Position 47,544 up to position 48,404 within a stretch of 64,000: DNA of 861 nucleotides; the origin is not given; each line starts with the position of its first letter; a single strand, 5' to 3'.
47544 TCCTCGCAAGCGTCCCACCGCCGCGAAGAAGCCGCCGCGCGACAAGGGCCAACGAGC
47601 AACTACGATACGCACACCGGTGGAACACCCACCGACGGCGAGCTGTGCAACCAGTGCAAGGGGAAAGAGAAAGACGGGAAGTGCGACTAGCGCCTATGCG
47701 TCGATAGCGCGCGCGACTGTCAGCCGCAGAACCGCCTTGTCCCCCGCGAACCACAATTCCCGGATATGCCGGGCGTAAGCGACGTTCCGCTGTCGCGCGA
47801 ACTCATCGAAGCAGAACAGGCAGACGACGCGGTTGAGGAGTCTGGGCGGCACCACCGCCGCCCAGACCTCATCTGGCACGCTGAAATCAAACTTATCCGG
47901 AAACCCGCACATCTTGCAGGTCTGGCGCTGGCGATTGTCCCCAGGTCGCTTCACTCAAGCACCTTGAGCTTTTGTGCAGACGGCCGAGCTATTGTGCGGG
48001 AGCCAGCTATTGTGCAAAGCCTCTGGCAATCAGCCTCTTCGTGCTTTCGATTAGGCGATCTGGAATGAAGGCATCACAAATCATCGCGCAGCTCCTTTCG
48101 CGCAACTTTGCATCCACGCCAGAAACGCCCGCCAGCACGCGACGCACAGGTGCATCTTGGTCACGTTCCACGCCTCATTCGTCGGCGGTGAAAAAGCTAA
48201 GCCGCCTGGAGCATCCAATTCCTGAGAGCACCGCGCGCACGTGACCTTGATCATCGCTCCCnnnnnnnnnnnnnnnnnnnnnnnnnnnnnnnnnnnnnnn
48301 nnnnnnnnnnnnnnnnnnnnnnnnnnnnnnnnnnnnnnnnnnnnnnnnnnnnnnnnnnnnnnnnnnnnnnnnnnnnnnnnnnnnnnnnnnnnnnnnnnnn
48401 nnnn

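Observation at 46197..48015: Shared GCT(T/A)TTGTGC operator-like motif upstream of two separate small minus-strand genes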

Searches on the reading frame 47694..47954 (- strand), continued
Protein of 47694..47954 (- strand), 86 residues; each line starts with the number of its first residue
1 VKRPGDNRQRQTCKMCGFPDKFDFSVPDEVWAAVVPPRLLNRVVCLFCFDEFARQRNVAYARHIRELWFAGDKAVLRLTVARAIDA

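Call 60: get_annotated_region(hit=H9, flank=400)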
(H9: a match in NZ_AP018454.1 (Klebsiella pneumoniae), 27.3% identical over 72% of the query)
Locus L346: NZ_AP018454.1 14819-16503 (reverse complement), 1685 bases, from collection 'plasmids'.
description: Klebsiella pneumoniae strain MRY13-133 plasmid pMRY13-133KPN_2, complete sequence
organism: Klebsiella pneumoniae (NCBI taxid 573)
taxonomy: Bacteria; Pseudomonadota; Gammaproteobacteria; Enterobacterales; Enterobacteriaceae; Klebsiella; Klebsiella pneumoniae
host: -; source: -; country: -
typing (MOB-suite, as given by PLSDB): conjugative; replicon IncL/M; relaxase MOBP; mating-pair formation MPF_I
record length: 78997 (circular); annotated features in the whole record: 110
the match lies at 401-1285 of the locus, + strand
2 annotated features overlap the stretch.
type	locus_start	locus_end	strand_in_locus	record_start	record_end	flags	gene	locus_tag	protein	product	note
CDS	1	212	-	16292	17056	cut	-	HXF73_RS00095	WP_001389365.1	IS6-like element IS6100 family transposase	GO:0006313 - DNA transposition [Evidence IEA]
CDS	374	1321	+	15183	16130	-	-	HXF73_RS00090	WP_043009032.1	IS5 family transposase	-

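Call 73: predict_structure(alignment_id=A1)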
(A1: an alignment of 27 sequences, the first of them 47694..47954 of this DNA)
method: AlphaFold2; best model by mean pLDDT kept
length: 86 residues; sequences in the alignment: 27
mean_pLDDT: 87.7   pTM: 0.77
mean pLDDT of the five models: 87.7, 87.7, 87.7, 87.5, 87.2
residues with pLDDT >= 90: 64; 70-90: 11; 50-70: 4; < 50: 7
segments of 3 or more residues with pLDDT < 50: 1-7
pLDDT, mean of each block of 10 residues (from residue 1): 49 92 94 96 94 95 93 91 85
secondary structure, 60 per line:
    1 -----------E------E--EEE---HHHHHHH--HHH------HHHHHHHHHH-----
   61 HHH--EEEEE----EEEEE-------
elements in order: E22-24 H28-34 H46-55 E66-70 E75-79
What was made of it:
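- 47694..47954 (-): 86-aa four-cysteine protein gene (GTG start), cargo next to the LE. AlphaFold2 pLDDT 87.7 (call 73).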

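Call 76: fold_search(model_id=the predicted structure, library=pdb)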
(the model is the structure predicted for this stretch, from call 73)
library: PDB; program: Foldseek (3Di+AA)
matches with E <= 10: 63; with E <= 0.001: 0
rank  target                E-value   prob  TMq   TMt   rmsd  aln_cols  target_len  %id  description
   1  5wbf_B                2.1e+00  0.04  0.20  0.09   9.8        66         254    9  Double CACHE (dCACHE) sensing domain of TlpC chemoreceptor from Helicobacter pylori (released 2017-11-08)
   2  5wbf_A                2.9e+00  0.04  0.21  0.09   9.6        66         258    8  Double CACHE (dCACHE) sensing domain of TlpC chemoreceptor from Helicobacter pylori (released 2017-11-08)
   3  2jfd_D                3.5e+00  0.07  0.29  0.09   7.6        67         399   13  Structure of the MAT domain of human FAS (released 2007-02-13)
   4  2o18_A                3.7e+00  0.08  0.26  0.10   4.2        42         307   10  Crystal structure of a Thiamine biosynthesis lipoprotein apbE, NorthEast Strcutural Genomics target ER559 (released 2006-12-05)
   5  4xgx_A                4.0e+00  0.08  0.20  0.08   4.1        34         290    9  Crystal structure of Escherichia coli Flavin trafficking protein, an FMN transferase, Y60N mutant, ADP-inhibited (released 2015-12-16)
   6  4xgw_C                4.0e+00  0.08  0.20  0.07   4.1        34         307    9  Crystal structure of Escherichia coli Flavin trafficking protein, an FMN transferase, E169K mutant (released 2015-12-16)
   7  9ebw_A                4.0e+00  0.02  0.19  0.05   9.6        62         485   10  Chimeric fluorescence biosensor formed from a lactate-binding protein and GFP, bound to lactate (released 2025-03-19)
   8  6ef0_A                4.2e+00  0.08  0.29  0.12   2.9        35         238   11  Yeast 26S proteasome bound to ubiquitinated substrate (1D* motor state) (released 2018-10-17)
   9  2o18_B                4.2e+00  0.08  0.21  0.08   4.1        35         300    8  Crystal structure of a Thiamine biosynthesis lipoprotein apbE, NorthEast Strcutural Genomics target ER559 (released 2006-12-05)
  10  4xgv_A                4.2e+00  0.08  0.21  0.07   4.1        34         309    9  Crystal structure of Escherichia coli Flavin trafficking protein, an FMN transferase (released 2015-12-16)
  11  4xgw_A                4.8e+00  0.07  0.20  0.08   4.1        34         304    9  Crystal structure of Escherichia coli Flavin trafficking protein, an FMN transferase, E169K mutant (released 2015-12-16)
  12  2i8d_A                4.8e+00  0.03  0.20  0.15  11.9        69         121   13  Crystal structure of an uncharacterized conserved protein of COG5646 (ZP_00384875.1) from Lactobacillus casei ATCC 334 (released 2006-09-19)
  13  7byq_A                5.1e+00  0.02  0.17  0.05  10.7        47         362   15  The mutant variant of PNGM-1. H279A was substituted for alanine to study metal coordination. (released 2021-04-28)
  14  4xgw_D                5.5e+00  0.06  0.20  0.08   4.1        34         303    9  Crystal structure of Escherichia coli Flavin trafficking protein, an FMN transferase, E169K mutant (released 2015-12-16)
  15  4jb0                  5.5e+00  0.03  0.22  0.07  11.6        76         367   17  Rhodopseudomonas palustris (strain CGA009) Rp1789 transport protein (released 2013-04-17)
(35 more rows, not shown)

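Call 78: search_dna_similar(query=L253:11788-13086:+, collection=phages, mode=protein, max_rows=15, max_evalue=0.00001)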
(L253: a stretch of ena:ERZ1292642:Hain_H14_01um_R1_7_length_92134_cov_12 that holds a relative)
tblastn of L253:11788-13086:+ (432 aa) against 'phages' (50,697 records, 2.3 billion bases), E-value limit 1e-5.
Records with a match: 25; places in all: 25; records where one place covers at least 80% of the query: 0.
Best place of each record, by identity: <60% 25.
By first word of the organism name: Vibrio 12; Enterobacteria 4; Acinetobacter 4; Escherichia 3; Salmonella 2.
By host as written in the record: - 8; Vibrio anguillarum BA35 3; Vibrio anguillarum strain 90-11-287 3; Escherichia coli MC1000 2; Salmonella enterica subsp. enterica serovar Indiana J46 2; Escherichia sp. 1; Vibrio anguillarum A023 1; Vibrio anguillarum T265 1; and 4 more.
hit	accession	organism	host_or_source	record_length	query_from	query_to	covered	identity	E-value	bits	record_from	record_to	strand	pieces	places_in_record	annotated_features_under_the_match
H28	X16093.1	Escherichia phage HK022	-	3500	108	416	72%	25.2%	2e-9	66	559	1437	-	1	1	none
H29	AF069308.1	Escherichia phage HK022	Escherichia sp.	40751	108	416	72%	25.2%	3e-9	66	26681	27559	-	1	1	transposase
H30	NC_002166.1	Escherichia phage HK022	-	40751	108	416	72%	25.2%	3e-9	66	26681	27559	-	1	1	insertion sequence IS903 | transposase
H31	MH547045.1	Enterobacteria phage O276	Escherichia coli MC1000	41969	108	416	72%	25.2%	3e-9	66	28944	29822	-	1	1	40: transposase | 40: terminator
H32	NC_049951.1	Enterobacteria phage O276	Escherichia coli MC1000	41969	108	416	72%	25.2%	3e-9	66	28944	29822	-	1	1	40: transposase | 40: terminator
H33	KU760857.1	Salmonella phage SJ46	Salmonella enterica subsp. enterica ...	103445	108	416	72%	24.9%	4e-9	65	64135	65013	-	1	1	insC: transposase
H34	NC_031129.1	Salmonella phage SJ46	Salmonella enterica subsp. enterica ...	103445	108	416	72%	24.9%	4e-9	65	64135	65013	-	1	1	insC: transposase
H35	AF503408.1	Enterobacteria phage P7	-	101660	108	416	72%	24.9%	3e-8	62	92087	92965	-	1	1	insertion sequence:IS903 | tnpIS903: Tnp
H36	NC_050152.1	Enterobacteria phage P7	-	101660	108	416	72%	24.9%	3e-8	62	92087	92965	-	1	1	insertion sequence:IS903 | tnpIS903: transposase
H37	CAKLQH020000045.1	Acinetobacter phage MD-2021a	not known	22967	110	415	71%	24.8%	1e-8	64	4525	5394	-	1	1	Transposase, IS4 family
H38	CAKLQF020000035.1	Acinetobacter phage MD-2021a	not known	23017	110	415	71%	24.8%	1e-8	64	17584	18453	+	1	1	Transposase, IS4 family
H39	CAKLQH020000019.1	Acinetobacter phage MD-2021a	not known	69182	110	415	71%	24.2%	1e-7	61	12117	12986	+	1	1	Transposase, IS4 family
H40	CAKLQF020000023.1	Acinetobacter phage MD-2021a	not known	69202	110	415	71%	24.2%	1e-7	61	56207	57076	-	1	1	Transposase, IS4 family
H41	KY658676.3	Vibrio phage P2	Vibrio anguillarum BA35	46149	105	403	69%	24.6%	1e-10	69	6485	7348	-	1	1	transposase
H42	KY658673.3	Vibrio phage H2 PGK-2017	Vibrio anguillarum A023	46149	105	403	69%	24.6%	1e-10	69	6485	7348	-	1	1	transposase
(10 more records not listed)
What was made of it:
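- Closest known: IS903 / IS903B. Same: Annotated IS903 copies are the best hits among cultured phages (call 78). IS903 copies also occur in phage genomes: HK022 and P7 (call 78).
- The best hits among cultured phages are annotated IS903 copies (call 78).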

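Call 79: search_dna_similar(query=window:47694-47954:-, collection=phages, mode=protein, max_rows=15, max_evalue=0.001)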
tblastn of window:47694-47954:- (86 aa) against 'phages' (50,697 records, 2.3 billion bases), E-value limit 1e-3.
No match.

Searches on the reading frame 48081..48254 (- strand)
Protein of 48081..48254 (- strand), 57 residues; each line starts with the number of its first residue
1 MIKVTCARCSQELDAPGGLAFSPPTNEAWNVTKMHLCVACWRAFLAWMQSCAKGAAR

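Call 8: search_protein_families(library=pfam, proteins=[window:48081-48254:-], max_evalue=0.1)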
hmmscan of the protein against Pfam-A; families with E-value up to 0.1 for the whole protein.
window:48081-48254:- (57 aa): 0 families

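Call 9: search_protein_families(library=phrogs, proteins=[window:48081-48254:-], max_evalue=0.1)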
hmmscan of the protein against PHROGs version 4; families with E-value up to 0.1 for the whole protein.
window:48081-48254:- (57 aa): 0 families

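Call 42: find_homologous_proteins(query=window:48081-48254:-, max_evalue=0.001)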
Query window:48081-48254:-: no candidate shares three 5-residue words with the query. No homologue found.
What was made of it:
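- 48081..48254 (-): Flanking phage gene (57 aa, zinc-ribbon-like), outside the element on the other side. No homologues found (call 42).
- Tried and rejected: It found nothing (call 42).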
